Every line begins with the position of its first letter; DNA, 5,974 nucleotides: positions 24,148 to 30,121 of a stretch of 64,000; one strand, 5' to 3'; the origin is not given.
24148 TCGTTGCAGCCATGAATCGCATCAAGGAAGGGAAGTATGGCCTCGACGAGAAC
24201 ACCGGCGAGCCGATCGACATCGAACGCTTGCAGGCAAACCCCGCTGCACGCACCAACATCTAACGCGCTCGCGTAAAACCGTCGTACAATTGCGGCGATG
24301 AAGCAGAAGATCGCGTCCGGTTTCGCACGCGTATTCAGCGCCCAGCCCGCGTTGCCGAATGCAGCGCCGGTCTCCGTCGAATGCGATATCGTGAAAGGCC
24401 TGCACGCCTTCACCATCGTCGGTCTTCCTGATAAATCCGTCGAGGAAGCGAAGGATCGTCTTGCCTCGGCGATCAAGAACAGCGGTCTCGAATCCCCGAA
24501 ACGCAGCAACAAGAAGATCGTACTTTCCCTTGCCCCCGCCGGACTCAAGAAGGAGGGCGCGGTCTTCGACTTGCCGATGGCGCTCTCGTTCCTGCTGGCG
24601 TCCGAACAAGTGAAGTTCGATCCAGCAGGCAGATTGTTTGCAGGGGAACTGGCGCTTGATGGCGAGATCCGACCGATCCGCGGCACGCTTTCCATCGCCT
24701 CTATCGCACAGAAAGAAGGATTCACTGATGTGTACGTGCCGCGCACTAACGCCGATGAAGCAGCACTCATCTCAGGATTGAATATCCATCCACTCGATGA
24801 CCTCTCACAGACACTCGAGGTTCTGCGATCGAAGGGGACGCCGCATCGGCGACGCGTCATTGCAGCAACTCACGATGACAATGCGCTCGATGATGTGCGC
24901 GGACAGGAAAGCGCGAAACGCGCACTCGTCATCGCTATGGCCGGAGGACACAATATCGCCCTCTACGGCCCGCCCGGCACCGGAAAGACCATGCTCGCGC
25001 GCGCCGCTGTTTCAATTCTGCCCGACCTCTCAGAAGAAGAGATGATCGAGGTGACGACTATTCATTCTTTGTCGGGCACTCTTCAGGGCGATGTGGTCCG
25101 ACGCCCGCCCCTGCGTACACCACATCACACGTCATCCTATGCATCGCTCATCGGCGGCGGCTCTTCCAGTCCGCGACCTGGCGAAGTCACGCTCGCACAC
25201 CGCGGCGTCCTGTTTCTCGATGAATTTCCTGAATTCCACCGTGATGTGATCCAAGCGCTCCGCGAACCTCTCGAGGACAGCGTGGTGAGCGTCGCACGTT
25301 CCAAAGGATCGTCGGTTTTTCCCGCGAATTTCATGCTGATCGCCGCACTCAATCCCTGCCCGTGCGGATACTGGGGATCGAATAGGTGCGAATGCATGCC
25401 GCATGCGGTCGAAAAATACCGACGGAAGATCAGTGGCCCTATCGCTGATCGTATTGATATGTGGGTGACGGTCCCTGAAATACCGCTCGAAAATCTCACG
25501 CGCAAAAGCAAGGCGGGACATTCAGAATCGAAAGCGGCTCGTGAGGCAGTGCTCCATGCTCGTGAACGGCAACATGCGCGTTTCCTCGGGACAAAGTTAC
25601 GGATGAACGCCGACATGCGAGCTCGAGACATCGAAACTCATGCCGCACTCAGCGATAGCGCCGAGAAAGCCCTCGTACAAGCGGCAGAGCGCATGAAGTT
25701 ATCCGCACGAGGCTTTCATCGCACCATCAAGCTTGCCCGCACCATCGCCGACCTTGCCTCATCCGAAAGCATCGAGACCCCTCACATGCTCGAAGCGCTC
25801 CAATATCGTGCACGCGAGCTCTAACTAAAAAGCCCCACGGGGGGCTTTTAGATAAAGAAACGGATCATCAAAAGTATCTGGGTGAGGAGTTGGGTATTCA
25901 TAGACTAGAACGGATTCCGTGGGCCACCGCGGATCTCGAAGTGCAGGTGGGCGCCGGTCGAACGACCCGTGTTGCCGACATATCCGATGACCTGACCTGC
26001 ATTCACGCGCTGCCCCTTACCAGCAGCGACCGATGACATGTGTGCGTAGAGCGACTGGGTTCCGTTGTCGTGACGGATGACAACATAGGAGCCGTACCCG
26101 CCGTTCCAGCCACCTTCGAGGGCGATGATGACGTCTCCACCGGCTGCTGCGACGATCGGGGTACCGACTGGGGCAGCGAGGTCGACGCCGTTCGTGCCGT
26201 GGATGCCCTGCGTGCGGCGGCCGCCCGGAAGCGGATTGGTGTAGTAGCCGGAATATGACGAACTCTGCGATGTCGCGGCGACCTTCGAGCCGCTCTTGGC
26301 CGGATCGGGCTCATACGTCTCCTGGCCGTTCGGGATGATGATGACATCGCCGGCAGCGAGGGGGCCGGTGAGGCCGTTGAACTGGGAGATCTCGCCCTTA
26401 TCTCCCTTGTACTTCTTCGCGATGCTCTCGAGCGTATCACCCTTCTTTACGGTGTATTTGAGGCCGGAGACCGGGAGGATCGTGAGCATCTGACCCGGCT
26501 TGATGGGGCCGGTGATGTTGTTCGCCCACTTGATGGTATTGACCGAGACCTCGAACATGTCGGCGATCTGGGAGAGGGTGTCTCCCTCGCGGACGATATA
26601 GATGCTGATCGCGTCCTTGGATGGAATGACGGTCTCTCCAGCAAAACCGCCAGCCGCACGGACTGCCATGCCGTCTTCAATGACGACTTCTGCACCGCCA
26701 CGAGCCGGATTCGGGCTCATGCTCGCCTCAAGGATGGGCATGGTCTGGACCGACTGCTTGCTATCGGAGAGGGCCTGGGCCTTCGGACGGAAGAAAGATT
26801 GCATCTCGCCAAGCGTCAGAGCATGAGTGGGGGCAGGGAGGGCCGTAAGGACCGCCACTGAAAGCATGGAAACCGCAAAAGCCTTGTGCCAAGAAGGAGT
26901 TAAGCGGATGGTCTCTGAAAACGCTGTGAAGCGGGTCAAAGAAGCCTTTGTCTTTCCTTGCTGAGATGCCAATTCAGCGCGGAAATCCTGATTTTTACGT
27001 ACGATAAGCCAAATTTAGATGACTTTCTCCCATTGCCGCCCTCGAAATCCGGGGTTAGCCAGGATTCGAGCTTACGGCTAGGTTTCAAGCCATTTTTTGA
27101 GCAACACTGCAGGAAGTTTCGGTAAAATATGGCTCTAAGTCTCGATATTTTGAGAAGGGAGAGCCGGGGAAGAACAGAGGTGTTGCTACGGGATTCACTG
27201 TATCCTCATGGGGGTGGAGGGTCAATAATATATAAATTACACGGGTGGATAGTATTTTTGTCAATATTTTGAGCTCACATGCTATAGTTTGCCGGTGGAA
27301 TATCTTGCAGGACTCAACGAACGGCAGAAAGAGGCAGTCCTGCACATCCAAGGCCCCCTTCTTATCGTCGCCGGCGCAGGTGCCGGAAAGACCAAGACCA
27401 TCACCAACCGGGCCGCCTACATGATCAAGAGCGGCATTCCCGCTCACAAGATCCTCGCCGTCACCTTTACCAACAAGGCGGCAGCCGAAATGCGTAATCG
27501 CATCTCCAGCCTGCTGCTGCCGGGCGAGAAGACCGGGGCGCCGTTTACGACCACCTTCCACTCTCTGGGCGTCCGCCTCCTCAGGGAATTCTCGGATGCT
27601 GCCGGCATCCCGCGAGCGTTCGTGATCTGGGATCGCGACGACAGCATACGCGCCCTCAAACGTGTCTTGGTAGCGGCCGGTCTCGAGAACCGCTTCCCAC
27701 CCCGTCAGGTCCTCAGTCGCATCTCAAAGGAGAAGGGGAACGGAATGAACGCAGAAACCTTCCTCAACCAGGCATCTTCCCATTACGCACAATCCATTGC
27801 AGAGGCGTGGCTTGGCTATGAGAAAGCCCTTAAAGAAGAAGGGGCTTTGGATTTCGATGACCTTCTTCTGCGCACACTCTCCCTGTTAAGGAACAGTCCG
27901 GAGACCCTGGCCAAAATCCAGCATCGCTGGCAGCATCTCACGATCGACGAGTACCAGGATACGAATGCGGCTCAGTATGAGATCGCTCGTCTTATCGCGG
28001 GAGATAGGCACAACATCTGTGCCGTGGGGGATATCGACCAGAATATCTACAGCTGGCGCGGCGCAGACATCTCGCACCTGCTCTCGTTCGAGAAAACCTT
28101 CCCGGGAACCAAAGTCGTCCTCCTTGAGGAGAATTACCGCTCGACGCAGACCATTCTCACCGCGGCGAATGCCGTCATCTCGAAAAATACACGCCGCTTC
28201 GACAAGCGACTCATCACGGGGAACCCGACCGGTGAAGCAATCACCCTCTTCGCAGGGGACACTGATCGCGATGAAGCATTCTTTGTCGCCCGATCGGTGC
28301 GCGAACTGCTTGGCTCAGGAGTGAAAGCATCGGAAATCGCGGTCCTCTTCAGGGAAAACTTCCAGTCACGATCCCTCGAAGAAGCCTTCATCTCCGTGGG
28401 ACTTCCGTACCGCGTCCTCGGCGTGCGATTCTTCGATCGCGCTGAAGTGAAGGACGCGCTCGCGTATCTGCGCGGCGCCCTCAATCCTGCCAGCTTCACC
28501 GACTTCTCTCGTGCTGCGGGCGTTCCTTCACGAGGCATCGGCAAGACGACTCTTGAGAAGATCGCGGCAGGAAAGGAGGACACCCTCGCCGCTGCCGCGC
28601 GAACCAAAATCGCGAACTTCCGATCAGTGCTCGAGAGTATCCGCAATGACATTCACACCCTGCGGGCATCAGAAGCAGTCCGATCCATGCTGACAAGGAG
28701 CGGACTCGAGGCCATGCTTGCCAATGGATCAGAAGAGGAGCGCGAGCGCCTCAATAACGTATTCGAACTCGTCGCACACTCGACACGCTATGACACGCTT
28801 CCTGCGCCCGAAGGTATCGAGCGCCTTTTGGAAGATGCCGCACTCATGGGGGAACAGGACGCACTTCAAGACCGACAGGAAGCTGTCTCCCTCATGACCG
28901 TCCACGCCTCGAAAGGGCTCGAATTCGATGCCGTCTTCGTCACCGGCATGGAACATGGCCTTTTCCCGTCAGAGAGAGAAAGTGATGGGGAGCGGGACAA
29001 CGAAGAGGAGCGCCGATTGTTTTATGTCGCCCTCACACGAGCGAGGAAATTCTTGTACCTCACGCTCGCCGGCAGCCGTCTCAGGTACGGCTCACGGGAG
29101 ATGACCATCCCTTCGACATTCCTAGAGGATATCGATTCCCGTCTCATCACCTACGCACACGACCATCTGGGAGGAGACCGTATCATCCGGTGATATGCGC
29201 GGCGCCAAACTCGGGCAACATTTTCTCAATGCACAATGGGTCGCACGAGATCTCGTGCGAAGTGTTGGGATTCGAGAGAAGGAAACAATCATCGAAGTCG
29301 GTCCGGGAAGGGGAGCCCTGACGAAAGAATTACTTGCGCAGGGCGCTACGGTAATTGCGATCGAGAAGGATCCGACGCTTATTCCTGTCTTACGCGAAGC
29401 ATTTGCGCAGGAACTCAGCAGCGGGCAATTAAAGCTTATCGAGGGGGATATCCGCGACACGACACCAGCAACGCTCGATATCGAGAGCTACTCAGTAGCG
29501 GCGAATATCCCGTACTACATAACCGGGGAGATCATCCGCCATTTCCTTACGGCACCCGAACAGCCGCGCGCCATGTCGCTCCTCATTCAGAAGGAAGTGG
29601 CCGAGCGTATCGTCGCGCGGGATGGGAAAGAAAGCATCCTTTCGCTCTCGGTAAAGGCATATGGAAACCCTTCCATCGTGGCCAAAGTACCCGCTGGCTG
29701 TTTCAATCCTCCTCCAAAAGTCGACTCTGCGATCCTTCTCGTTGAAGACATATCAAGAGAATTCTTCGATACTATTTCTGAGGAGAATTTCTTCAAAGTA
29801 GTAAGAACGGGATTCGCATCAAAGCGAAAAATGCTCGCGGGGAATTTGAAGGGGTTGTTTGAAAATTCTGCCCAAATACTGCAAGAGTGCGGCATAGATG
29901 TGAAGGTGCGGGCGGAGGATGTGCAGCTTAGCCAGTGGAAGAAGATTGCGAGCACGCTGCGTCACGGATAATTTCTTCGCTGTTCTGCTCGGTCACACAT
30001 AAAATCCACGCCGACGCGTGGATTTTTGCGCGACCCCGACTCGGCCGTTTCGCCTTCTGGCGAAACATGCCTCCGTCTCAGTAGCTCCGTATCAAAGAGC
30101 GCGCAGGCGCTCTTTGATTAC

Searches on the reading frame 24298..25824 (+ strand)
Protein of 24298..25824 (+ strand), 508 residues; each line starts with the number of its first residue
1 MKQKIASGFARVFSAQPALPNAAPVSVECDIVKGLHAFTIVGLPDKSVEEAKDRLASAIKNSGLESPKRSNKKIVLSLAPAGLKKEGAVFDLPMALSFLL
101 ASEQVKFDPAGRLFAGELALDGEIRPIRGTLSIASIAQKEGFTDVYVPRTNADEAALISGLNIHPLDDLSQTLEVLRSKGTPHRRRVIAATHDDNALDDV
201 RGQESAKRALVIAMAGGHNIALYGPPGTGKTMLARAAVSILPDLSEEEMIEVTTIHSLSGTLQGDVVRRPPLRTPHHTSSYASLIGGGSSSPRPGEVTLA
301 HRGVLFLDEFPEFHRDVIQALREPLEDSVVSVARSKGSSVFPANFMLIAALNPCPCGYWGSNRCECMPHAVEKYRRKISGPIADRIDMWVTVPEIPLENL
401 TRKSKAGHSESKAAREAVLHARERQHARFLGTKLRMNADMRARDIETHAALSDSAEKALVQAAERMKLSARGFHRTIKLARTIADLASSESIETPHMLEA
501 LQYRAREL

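Call 26: find_encoding_contigs(protein=window:24298-25824:+, flank=10000, max_places=2)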
Protein window:24298-25824:+ (508 aa): 12 contigs read that carry it; 2 places shown.
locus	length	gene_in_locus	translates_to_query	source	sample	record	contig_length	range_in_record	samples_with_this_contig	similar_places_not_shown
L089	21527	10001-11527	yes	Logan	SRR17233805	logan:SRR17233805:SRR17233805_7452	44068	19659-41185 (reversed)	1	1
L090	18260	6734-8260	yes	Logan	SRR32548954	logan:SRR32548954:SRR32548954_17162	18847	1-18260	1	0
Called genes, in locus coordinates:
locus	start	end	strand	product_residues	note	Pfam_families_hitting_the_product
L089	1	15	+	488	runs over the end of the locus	PF01743:PolyA_pol, PF12627:PolyA_pol_RNAbd, PF01966:HD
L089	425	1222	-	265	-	PF03372:Exo_endo_phos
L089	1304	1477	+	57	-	-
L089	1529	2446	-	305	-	PF02899:Phage_int_SAM_1, PF13102:Phage_int_SAM_5 (weak), PF13495:Phage_int_SAM_4 (faint), PF00589:Phage_integrase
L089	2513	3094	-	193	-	-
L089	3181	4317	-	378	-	PF05496:RuvB_N, PF13191:AAA_16 (faint), PF14532:Sigma54_activ_2 (faint), PF00004:AAA, PF07728:AAA_5 (weak), PF13173:AAA_14 (weak), PF16193:AAA_assoc_2, PF12002:MgsA_C, +2 more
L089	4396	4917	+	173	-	PF00254:FKBP_C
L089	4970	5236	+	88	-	PF00312:Ribosomal_S15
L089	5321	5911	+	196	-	PF01936:NYN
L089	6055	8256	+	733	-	PF01138:RNase_PH, PF03725:RNase_PH_C (faint), PF01138:RNase_PH, PF00013:KH_1, PF00575:S1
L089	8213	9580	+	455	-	-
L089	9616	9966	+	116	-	-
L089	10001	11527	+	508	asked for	PF13541:ChlI, PF00004:AAA (faint), PF01078:Mg_chelatase, PF07728:AAA_5, PF00493:MCM (weak), PF13335:Mg_chelatase_C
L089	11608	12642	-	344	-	PF01476:LysM, PF23446:LysM1_NFP_LYK (faint), PF23473:LysM3_LYK4_5 (weak), PF01476:LysM, PF01551:Peptidase_M23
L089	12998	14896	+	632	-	PF00580:UvrD-helicase, PF13245:AAA_19, PF13604:AAA_30 (faint), PF13361:UvrD_C, PF13538:UvrD_C_2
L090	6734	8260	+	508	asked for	PF13541:ChlI, PF00004:AAA (faint), PF01078:Mg_chelatase, PF07728:AAA_5, PF00493:MCM (weak), PF13335:Mg_chelatase_C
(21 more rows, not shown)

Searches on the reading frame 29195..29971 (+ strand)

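Call 15: search_protein_families(library=pfam, proteins=[window:29195-29971:+], max_evalue=0.01)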
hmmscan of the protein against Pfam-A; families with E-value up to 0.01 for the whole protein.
window:29195-29971:+ (258 aa): 6 families
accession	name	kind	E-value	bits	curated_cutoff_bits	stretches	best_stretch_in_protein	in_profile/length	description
PF00398.26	RrnaAD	-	1.3e-50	172.4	24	1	5-255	7-261/263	Ribosomal RNA adenine dimethylase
PF13649.12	Methyltransf_25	-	7e-05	23.9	27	1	32-91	1-60/97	Methyltransferase domain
PF08241.18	Methyltransf_11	-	0.00035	21.6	21.2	1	34-89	2-54/95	Methyltransferase domain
PF05185.22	PRMT5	-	0.0054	17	22.9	1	28-90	63-130/171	PRMT5 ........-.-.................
PF13847.12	Methyltransf_31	-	0.0064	16.6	27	0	27-91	2-67/145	Methyltransferase domain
PF13489.12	Methyltransf_23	-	0.0066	16.6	27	1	20-66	12-60/164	Methyltransferase domain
